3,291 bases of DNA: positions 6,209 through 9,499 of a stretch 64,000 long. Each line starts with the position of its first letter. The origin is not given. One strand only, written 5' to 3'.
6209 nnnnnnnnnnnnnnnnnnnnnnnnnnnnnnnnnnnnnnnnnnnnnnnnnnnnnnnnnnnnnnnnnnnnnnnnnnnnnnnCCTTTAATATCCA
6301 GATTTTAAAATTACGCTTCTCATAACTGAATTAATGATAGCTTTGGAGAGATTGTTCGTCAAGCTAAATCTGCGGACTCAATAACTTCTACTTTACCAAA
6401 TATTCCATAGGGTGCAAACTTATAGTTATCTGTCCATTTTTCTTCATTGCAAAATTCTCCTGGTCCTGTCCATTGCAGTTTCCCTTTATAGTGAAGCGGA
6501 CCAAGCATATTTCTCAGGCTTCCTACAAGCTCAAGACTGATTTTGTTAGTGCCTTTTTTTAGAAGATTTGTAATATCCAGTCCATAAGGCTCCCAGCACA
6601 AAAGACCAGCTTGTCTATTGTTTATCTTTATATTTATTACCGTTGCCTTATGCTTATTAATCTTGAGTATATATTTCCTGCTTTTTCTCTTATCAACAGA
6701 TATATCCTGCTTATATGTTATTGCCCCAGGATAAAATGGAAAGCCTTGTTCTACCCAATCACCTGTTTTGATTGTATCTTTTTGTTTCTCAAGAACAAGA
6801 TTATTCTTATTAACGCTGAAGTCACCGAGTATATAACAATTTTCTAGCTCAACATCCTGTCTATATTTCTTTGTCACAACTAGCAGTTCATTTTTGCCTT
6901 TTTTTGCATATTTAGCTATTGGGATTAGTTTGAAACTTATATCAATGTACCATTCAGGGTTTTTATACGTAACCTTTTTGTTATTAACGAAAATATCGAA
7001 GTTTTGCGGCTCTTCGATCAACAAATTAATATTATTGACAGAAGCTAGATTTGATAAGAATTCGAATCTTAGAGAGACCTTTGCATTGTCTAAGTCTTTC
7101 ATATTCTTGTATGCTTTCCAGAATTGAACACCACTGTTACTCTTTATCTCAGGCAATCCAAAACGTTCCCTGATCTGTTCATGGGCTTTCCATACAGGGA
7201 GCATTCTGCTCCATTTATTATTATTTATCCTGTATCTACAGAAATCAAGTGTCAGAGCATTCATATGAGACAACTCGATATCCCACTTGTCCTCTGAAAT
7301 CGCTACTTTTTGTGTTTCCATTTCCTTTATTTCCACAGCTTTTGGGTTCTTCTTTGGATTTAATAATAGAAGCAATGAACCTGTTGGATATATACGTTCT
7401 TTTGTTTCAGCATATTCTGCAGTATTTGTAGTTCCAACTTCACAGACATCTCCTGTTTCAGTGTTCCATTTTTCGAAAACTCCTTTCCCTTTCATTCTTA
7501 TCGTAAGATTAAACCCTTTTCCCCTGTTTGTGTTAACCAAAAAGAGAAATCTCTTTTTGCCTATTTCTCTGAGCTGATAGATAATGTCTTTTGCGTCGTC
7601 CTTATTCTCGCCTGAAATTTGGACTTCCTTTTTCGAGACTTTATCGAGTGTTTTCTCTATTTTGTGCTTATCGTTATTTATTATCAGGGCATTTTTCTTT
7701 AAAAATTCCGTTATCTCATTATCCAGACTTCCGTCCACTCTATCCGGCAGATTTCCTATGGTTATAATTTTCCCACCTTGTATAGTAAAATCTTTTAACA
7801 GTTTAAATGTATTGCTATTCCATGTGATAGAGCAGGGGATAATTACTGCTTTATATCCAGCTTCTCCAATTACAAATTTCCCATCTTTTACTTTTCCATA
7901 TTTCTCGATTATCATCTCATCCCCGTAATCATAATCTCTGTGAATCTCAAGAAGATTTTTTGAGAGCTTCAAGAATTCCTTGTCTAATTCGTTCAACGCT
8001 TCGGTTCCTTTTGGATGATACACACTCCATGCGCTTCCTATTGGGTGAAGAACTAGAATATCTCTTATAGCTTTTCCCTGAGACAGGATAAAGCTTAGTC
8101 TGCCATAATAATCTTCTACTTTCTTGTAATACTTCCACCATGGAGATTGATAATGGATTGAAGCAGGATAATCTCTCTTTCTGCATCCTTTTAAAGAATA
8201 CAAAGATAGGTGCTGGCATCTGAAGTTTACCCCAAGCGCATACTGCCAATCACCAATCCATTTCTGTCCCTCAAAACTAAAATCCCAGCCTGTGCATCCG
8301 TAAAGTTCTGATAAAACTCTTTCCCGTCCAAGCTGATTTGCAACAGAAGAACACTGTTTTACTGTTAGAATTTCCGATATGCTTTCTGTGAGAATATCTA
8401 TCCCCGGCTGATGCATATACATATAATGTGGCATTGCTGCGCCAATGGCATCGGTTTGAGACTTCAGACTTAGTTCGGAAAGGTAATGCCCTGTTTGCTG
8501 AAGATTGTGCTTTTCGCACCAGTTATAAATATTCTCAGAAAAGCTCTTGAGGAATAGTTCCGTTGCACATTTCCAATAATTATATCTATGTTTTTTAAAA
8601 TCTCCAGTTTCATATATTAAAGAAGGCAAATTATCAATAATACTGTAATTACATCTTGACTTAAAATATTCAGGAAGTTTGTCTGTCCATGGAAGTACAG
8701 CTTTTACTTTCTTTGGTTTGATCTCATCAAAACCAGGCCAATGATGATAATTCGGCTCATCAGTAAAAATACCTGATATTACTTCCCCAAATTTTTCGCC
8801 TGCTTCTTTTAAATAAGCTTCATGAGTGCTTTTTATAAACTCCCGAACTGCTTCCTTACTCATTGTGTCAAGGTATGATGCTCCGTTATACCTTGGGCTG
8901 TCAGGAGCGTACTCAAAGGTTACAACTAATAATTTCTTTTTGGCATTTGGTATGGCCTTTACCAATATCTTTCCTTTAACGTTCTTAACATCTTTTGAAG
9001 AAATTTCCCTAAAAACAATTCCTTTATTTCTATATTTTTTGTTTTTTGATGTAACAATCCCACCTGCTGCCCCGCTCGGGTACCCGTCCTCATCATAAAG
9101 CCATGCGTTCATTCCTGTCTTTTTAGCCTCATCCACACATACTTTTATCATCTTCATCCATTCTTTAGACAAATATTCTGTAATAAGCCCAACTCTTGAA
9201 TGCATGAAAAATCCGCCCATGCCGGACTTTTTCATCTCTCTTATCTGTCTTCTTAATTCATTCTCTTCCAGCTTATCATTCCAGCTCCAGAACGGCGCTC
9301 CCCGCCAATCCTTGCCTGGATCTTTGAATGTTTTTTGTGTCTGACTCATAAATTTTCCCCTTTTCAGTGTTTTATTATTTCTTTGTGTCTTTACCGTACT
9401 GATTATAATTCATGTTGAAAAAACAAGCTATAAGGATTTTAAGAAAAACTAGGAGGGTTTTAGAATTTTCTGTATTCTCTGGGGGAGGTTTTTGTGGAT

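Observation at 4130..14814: Eight-gene minus-strand operon resembling a RhaI/RhaEW-type rhamnose (6-deoxyhexose) utilisation locus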

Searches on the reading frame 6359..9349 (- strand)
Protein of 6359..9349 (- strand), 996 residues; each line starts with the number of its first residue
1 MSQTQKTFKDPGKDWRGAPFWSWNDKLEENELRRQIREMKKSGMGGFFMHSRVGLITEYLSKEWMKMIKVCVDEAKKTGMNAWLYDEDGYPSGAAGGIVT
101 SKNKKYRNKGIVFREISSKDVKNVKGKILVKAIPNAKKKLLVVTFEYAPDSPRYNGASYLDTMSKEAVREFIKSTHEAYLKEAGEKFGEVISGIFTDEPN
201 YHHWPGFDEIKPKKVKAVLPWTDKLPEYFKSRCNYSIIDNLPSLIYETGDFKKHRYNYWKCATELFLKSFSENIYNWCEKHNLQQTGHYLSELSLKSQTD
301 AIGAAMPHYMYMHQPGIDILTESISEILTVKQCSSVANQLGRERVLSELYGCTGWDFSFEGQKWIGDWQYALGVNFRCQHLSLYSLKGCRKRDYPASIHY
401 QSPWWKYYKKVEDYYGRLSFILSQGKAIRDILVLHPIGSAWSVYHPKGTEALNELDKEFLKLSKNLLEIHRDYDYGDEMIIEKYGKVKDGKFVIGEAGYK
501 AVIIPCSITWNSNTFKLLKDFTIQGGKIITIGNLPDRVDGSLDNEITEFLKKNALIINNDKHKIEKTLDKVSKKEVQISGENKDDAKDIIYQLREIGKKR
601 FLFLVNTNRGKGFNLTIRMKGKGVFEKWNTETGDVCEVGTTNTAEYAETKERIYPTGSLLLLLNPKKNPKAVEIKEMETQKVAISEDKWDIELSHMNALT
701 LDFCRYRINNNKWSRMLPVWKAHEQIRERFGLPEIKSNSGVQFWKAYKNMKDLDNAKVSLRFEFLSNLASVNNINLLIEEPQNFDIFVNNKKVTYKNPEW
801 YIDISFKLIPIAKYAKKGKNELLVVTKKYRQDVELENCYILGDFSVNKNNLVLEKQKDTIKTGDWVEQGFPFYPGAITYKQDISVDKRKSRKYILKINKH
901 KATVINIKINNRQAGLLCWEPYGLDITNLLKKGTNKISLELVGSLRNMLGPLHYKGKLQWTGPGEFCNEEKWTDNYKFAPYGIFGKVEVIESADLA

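Call 3: search_protein_families(library=pfam, proteins=[window:6359-9349:-], max_evalue=0.001)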
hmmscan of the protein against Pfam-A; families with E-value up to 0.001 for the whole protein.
window:6359-9349:- (996 aa): 1 family
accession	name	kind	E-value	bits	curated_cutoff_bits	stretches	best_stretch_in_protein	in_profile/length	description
PF17132.9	Glyco_hydro_106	-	1.7e-17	63.6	29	1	160-639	268-740/743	alpha-L-rhamnosidase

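Call 4: search_protein_families(library=ncbifam, proteins=[window:6359-9349:-], max_evalue=0.001)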
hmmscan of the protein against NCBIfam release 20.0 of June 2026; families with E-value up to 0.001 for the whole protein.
window:6359-9349:- (996 aa): 2 families
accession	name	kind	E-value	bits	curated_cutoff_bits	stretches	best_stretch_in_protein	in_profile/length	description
NF049897.1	AlphaRhamBT4145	equivalog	7.5e-27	93.7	1300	3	221-586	241-624/897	alpha-L-rhamnosidase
NF045579.1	rhamnoside_JR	domain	2.3e-09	37.5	50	1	866-947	31-114/123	glycosylhydrolase-like jelly roll fold domain-containing protein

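Call 8: search_solved_structures(query=window:6359-9349:-, max_evalue=0.01)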
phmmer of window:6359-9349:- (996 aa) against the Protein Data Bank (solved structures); distinct sequences matched with E-value up to 0.01: 3.
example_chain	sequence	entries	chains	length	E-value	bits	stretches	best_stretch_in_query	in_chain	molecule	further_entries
6q2f_A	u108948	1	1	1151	3.1e-06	28.5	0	867-991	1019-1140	Glycoside hydrolase family protein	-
5mqm_A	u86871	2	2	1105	0.00017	22.8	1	867-960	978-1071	Glycosyl hydrolases family 2, sugar binding domain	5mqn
5mwk_A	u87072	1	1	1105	0.00017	22.8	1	867-960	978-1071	Glycoside hydrolase family 2, sugar binding protein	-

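Call 11: find_encoding_contigs(protein=window:6359-9349:-, flank=10000, max_places=6)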
Protein window:6359-9349:- (996 aa): 9 contigs read that carry it; 6 places shown.
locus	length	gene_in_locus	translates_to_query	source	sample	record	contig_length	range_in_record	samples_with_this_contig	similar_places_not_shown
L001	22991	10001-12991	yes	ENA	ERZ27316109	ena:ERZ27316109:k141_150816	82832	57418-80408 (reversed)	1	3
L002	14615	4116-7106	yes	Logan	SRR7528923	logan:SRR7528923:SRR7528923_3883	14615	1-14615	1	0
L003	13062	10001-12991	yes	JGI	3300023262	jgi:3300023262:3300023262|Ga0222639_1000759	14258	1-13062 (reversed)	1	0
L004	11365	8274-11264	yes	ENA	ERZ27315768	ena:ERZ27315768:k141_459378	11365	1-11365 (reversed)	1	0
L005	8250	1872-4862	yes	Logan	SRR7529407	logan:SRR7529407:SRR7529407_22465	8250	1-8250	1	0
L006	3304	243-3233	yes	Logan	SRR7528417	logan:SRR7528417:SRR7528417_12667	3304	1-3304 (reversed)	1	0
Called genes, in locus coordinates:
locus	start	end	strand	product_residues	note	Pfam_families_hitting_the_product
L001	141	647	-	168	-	PF00075:RNase_H, PF13456:RVT_3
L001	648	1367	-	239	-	PF24481:CT398_CC, PF02591:Zn_ribbon_9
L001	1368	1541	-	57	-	-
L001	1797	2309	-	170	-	PF00156:Pribosyltran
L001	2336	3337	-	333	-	PF01699:Na_Ca_ex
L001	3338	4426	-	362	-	PF00483:NTP_transferase, PF12804:NTP_transf_3 (weak), PF22640:ManC_GMP_beta-helix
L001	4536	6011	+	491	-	PF00370:FGGY_N, PF02782:FGGY_C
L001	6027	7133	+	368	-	PF08240:ADH_N, PF16912:Glu_dehyd_C, PF00107:ADH_zinc_N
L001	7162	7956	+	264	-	PF00106:adh_short, PF08659:KR, PF23441:SDR, PF13561:adh_short_C2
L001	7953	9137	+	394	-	-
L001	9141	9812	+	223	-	PF00596:Aldolase_II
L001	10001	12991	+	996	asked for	PF17132:Glyco_hydro_106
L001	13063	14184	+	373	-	PF01261:AP_endonuc_2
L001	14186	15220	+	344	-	PF08240:ADH_N, PF16912:Glu_dehyd_C, PF00107:ADH_zinc_N, PF13602:ADH_zinc_N_2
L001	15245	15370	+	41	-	-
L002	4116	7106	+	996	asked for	PF17132:Glyco_hydro_106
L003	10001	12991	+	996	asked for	PF17132:Glyco_hydro_106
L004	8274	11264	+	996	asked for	PF17132:Glyco_hydro_106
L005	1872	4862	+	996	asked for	PF17132:Glyco_hydro_106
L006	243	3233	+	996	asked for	PF17132:Glyco_hydro_106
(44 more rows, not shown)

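Call 34: find_homologous_proteins(query=window:6359-9349:-, max_evalue=1e-10)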
Query window:6359-9349:- (996 aa): 7286 proteins with E <= 1e-10 among 8000 candidates; the best 120 are listed.
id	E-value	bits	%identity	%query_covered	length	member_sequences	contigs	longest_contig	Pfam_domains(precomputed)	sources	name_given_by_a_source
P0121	0.0e+0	2327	100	100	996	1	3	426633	PF17132.10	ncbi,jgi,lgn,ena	-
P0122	0.0e+0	2005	86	99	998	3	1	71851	PF17132.10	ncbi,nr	ncbi:hypothetical protein KKC91_08390 [bacterium]|nr:hypothetical protein [bacterium]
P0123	0.0e+0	1909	83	99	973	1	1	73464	PF17132.10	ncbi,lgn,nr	ncbi:MAG: glycosyl hydrolase [bacterium]|nr:glycosyl hydrolase [bacterium]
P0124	0.0e+0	1824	80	99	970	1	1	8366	PF17132.10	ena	-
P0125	0.0e+0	1790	77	99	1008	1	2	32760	PF17132.10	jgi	-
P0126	1.4e-293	995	47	99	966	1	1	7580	PF17132.10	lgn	-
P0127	1.3e-288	978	44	99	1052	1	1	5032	PF17132.10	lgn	-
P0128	1.2e-280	952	44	99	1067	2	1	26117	PF17132.10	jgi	-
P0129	7.6e-279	946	44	99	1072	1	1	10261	PF17132.10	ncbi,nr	ncbi:MAG: glycosyl hydrolase [candidate division WOR-3 bacterium]|nr:glycosyl hydrolase [candidate d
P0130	1.0e-277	942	45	99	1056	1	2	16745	PF17132.10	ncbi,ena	ncbi:MAG: glycosyl hydrolase [Planctomycetota bacterium]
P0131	1.2e-275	935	45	99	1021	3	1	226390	PF02837.25,PF17132.10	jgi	jgi:hypothetical protein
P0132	5.8e-268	910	42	99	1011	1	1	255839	PF17132.10,PF22666.3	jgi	-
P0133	1.7e-266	905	44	99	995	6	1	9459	PF17132.10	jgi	-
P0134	2.5e-266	905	43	99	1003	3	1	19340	PF17132.10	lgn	-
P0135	3.7e-266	904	43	99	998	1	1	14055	PF17132.10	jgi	jgi:hypothetical protein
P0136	6.0e-266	903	42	99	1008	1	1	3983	PF17132.10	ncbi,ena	-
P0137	5.4e-265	900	43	99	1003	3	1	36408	PF17132.10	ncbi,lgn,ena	-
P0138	2.4e-264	898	43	99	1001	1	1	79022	PF17132.10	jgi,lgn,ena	-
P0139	2.5e-264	898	43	99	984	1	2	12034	PF17132.10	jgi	-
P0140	8.9e-264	896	44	99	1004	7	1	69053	PF17132.10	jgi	jgi:hypothetical protein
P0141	1.3e-263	896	42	99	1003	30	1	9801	PF17132.10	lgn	-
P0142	3.0e-262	891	43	99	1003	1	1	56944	PF17132.10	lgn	-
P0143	3.3e-262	891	41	99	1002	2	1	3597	PF17132.10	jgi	jgi:hypothetical protein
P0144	4.4e-262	890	43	99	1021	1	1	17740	PF17132.10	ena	-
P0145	5.0e-262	890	43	99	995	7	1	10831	PF17132.10,PF22666.3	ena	-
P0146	7.3e-261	886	43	100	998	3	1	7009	PF17132.10,PF22666.3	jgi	-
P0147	1.7e-260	885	44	98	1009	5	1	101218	PF02837.25,PF17132.10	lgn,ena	-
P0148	3.4e-260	884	43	99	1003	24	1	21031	PF17132.10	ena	-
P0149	4.9e-260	884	43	98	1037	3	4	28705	PF17132.10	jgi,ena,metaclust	metaclust:\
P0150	3.3e-259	881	42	99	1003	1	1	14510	PF17132.10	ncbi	ncbi:MAG: glycosyl hydrolase [bacterium]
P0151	3.3e-259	881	42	100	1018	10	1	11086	PF17132.10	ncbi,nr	ncbi:hypothetical protein CEE34_09250 [Candidatus Aerophobetes bacterium Ae_b3a]|nr:MAG: hypothetica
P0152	2.2e-258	878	43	99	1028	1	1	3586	PF17132.10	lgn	-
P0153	2.5e-258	878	42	99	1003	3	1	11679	PF17132.10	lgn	-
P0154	4.4e-258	877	42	99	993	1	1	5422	PF17132.10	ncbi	ncbi:MAG: glycosyl hydrolase [Thermoproteota archaeon]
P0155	7.7e-258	876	42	100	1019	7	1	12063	PF17132.10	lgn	-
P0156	1.4e-257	876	41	99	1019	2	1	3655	PF17132.10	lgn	-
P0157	1.7e-257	875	43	99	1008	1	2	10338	PF02837.25,PF17132.10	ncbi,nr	ncbi:MAG: hypothetical protein JTT11_06610 [Candidatus Brockarchaeota archaeon]|nr:hypothetical prot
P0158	2.5e-257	875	41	99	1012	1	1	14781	PF17132.10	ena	-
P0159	3.1e-257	874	42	99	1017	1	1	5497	PF17132.10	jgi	-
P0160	5.7e-257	874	43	97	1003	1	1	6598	PF17132.10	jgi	jgi:hypothetical protein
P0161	1.3e-256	872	40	99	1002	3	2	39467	PF17132.10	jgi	jgi:hypothetical protein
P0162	2.3e-256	872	41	99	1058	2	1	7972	PF17132.10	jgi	jgi:hypothetical protein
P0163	2.6e-256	871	41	99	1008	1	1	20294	PF17132.10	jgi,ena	-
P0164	2.7e-255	868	44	98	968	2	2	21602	PF17132.10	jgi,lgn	-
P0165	5.6e-255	867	41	99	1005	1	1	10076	PF17132.10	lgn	-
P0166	1.6e-254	865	42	100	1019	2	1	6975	PF17132.10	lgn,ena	-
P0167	2.0e-254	865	42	99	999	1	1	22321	PF17132.10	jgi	-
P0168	4.3e-254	864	41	99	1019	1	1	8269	PF17132.10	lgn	-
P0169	8.4e-254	863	43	99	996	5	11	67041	PF17132.10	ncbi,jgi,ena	-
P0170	1.5e-253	862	42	100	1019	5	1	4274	PF17132.10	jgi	-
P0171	1.8e-253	862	42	99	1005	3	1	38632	PF17132.10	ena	-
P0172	3.2e-253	861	43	98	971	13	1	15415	PF17132.10,PF22666.3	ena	-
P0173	5.9e-253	860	42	98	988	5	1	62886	PF17132.10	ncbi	-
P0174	9.2e-253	860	44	98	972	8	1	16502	PF17132.10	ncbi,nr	ncbi:hypothetical protein J7K28_05935 [Candidatus Aerophobetes bacterium]|nr:hypothetical protein [C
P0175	1.1e-252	859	42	98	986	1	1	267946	PF17132.10,PF22666.3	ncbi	-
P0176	9.4e-252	856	42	100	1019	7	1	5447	PF17132.10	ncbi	-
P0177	2.2e-251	855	41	99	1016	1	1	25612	PF17132.10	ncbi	-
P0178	3.0e-251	855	40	99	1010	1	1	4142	PF17132.10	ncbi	-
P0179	3.2e-251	855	43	99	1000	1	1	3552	PF17132.10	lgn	-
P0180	3.7e-251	854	40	99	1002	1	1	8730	PF17132.10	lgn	-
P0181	8.5e-251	853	41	99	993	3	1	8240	PF17132.10,PF22666.3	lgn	-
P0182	1.1e-250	853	41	99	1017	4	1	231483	PF17132.10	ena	-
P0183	3.2e-250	851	39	99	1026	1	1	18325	PF17132.10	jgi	-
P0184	3.6e-250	851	39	99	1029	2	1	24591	PF17132.10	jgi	-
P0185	4.0e-250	851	41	99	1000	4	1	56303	PF17132.10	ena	-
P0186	5.5e-250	850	40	99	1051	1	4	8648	PF17132.10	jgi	jgi:hypothetical protein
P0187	9.7e-250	850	39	99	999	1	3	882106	PF17132.10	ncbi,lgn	-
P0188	3.9e-249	848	42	98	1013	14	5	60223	PF17132.10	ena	-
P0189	6.6e-249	847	41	99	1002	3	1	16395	PF02837.25,PF17132.10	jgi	-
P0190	7.6e-249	847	39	100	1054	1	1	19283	PF17132.10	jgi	jgi:hypothetical protein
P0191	7.8e-249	847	42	99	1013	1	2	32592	PF17132.10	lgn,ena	-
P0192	9.7e-249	846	42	99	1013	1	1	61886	PF17132.10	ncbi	-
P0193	1.1e-248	846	42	99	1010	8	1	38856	PF17132.10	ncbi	ncbi:MAG: glycosyl hydrolase [Dictyoglomaceae bacterium]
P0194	1.5e-248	846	41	99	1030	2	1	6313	PF17132.10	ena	-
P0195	2.0e-248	845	42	98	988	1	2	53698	PF17132.10,PF22369.3,PF22666.3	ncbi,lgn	-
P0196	2.3e-248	845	42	99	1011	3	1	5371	PF17132.10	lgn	-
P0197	3.6e-248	844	41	100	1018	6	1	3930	PF17132.10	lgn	-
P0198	9.3e-248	843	42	99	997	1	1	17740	PF17132.10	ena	-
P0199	2.7e-247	842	41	98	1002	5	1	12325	PF17132.10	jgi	jgi:hypothetical protein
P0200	3.8e-246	838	41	98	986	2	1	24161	PF17132.10,PF22666.3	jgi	-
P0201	1.1e-245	836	39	99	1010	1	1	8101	PF17132.10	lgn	-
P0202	2.3e-245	835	39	99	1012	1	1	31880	PF17132.10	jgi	jgi:hypothetical protein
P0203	4.1e-245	834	40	99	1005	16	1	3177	PF17132.10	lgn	-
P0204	2.3e-244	832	41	97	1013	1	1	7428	PF17132.10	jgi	-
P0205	5.7e-244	831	41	99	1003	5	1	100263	PF17132.10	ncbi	ncbi:MAG: glycosyl hydrolase [Candidatus Bathyarchaeia archaeon]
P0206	7.7e-244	830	42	98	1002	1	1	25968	PF17132.10,PF22666.3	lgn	-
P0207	8.2e-244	830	41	99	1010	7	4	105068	PF17132.10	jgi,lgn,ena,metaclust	metaclust:\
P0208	2.1e-243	829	41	99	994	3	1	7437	PF17132.10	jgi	-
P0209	3.5e-243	828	41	99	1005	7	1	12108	PF17132.10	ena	-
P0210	3.6e-243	828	40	100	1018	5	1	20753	PF17132.10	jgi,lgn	-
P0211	4.5e-243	828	40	99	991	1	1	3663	PF17132.10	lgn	-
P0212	4.6e-243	828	39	99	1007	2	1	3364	PF17132.10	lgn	-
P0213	6.3e-243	827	40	99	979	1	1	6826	PF17132.10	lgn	-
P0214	6.7e-243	827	42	98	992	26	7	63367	PF17132.10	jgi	jgi:hypothetical protein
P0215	9.1e-243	827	40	99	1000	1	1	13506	PF17132.10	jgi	-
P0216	1.6e-242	826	40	99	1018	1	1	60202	PF17132.10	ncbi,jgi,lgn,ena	ncbi:MAG: glycosyl hydrolase [Elusimicrobiota bacterium]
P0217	1.8e-242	826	43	98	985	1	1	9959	PF17132.10,PF22666.3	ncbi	-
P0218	1.8e-242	826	40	99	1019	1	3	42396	PF17132.10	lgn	-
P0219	1.0e-241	823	41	99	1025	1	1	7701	PF17132.10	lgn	-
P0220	4.7e-241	821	40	99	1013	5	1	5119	PF17132.10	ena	-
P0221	6.4e-241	820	40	98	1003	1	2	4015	PF17132.10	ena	-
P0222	7.9e-241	820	43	98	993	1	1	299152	PF17132.10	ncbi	-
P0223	8.4e-241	820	40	99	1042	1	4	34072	PF17132.10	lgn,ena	-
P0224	9.8e-241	820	39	99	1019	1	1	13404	PF17132.10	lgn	-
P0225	1.3e-240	819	40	99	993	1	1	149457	PF17132.10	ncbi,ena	-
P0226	1.6e-240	819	41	99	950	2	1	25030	PF17132.10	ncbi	ncbi:MAG: glycosyl hydrolase [bacterium]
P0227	3.5e-240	818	41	98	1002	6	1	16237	PF17132.10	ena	-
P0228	5.0e-240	817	39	99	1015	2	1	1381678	PF17132.10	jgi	-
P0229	6.0e-240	817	41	98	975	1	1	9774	PF17132.10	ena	-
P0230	1.7e-239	816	39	99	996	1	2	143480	PF17132.10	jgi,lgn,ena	-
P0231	2.8e-239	815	39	99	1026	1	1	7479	PF17132.10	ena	-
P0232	4.8e-239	814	39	99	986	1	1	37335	PF17132.10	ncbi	-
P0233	5.6e-239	814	41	99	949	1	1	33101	PF17132.10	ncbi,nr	ncbi:MAG: glycosyl hydrolase [bacterium]|nr:glycosyl hydrolase [bacterium]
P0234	1.0e-238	813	39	98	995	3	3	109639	PF17132.10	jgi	-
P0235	1.1e-238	813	39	99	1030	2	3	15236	PF17132.10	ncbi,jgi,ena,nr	ncbi:MAG TPA: glycosyl hydrolase [Planctomycetota bacterium]|nr:glycosyl hydrolase [Planctomycetota 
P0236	1.2e-238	813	38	99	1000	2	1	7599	PF17132.10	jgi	jgi:hypothetical protein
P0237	1.2e-238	813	39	99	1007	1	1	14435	PF17132.10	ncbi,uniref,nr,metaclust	ncbi:hypothetical protein AKJ41_02190 [candidate division MSBL1 archaeon SCGC-AAA259O05]|uniref:Glyc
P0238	2.6e-238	812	39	99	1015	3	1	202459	PF17132.10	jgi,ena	-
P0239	3.1e-238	812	41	99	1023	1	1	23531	PF17132.10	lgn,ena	-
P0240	4.3e-238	811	39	98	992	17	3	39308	PF17132.10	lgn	-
